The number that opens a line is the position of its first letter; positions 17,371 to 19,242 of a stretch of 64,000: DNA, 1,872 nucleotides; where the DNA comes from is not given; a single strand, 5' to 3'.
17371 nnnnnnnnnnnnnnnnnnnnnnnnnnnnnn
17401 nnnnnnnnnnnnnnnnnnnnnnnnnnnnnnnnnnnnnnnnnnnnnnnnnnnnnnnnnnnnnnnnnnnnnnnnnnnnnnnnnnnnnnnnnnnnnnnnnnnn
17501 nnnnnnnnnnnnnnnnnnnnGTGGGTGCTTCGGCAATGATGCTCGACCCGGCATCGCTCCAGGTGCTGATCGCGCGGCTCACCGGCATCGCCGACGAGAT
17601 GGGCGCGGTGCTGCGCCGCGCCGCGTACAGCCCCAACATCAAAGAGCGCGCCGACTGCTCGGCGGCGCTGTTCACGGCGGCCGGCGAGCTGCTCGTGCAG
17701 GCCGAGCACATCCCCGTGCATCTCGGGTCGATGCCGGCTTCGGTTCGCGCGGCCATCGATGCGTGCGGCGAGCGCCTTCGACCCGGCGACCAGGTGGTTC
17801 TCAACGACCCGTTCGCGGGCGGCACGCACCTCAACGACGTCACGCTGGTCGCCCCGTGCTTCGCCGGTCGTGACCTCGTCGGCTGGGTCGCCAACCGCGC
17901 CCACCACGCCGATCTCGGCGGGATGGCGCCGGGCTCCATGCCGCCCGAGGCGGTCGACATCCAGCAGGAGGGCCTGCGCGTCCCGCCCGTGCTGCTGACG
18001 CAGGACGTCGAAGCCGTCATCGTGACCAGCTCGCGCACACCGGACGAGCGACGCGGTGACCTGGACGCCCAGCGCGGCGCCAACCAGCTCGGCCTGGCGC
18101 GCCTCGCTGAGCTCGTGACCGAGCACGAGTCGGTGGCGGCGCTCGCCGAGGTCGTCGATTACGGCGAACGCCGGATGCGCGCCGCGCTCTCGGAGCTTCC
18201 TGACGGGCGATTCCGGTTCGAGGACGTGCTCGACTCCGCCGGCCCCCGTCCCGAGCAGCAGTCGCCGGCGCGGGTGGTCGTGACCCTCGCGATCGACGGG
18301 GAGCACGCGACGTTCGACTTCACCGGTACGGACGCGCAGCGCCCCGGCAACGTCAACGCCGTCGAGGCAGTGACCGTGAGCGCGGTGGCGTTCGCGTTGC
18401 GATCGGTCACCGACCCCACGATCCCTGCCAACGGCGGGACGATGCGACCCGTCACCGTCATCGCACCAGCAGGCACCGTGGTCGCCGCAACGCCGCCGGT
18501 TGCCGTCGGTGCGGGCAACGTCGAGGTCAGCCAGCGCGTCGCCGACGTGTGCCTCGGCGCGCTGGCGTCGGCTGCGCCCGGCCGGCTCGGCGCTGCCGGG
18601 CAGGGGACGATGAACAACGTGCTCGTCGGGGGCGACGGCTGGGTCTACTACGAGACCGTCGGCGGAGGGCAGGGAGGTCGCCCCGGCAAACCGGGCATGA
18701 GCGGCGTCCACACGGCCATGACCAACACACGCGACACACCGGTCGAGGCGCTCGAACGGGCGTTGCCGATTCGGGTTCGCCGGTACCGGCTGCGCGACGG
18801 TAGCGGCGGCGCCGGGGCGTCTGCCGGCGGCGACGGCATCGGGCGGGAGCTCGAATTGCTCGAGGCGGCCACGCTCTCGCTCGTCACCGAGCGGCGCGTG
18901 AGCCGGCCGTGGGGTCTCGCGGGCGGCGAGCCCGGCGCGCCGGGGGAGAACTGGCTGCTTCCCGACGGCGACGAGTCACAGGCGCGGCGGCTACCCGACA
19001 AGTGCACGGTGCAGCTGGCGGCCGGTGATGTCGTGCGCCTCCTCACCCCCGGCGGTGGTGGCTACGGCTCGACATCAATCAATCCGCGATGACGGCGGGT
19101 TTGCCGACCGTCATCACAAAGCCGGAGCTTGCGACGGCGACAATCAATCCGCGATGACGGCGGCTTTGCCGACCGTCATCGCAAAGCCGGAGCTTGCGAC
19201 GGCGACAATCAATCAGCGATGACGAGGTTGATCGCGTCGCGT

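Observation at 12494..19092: Operon encoding a CPA2 antiporter fused to a GlnD-like HD*/ACT-ACT sensor, with a receiver-less OmpR regulator and HyuA/HyuB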

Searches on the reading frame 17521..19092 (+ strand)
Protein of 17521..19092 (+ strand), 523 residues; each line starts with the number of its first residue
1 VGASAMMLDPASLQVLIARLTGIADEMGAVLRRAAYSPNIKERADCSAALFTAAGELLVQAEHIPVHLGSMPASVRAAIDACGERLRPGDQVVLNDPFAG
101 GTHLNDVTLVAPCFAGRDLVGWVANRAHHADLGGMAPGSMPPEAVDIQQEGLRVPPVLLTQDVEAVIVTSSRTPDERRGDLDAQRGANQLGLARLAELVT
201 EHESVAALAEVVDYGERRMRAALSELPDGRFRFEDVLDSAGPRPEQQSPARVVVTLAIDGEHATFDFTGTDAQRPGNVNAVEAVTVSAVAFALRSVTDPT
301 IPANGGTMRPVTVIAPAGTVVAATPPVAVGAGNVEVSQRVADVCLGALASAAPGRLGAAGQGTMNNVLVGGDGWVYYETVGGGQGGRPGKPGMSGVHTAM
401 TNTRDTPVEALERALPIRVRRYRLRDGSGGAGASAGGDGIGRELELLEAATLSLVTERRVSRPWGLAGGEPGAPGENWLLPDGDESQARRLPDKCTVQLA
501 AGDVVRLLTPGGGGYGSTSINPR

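Call 7: search_protein_families(library=pfam, proteins=[window:17521-19092:+], max_evalue=0.1)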
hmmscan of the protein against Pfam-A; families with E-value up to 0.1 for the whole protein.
window:17521-19092:+ (523 aa): 2 families
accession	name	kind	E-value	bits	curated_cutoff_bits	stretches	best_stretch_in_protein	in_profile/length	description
PF02538.19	Hydantoinase_B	-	2.1e-184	614.2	26.8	1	9-517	1-518/519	Hydantoinase B/oxoprolinase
PF17758.7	Prot_ATP_ID_OB_N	-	0.023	14.8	23.4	0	60-96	11-47/62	Proteasomal ATPase OB N-terminal domain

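Call 8: search_protein_families(library=ncbifam, proteins=[window:17521-19092:+], max_evalue=0.1)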
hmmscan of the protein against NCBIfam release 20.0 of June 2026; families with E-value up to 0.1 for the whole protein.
window:17521-19092:+ (523 aa): 2 families
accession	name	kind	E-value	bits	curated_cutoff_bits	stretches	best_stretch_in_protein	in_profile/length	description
NF050157.1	CapLactmsBetCapB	equivalog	2.3e-57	194.6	1000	1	8-518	1-529/577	caprolactamase subunit beta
NF042976.1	AcphenoCarb_ApcD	equivalog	1e-21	76.9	1500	1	4-439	25-482/685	acetophenone carboxylase subunit delta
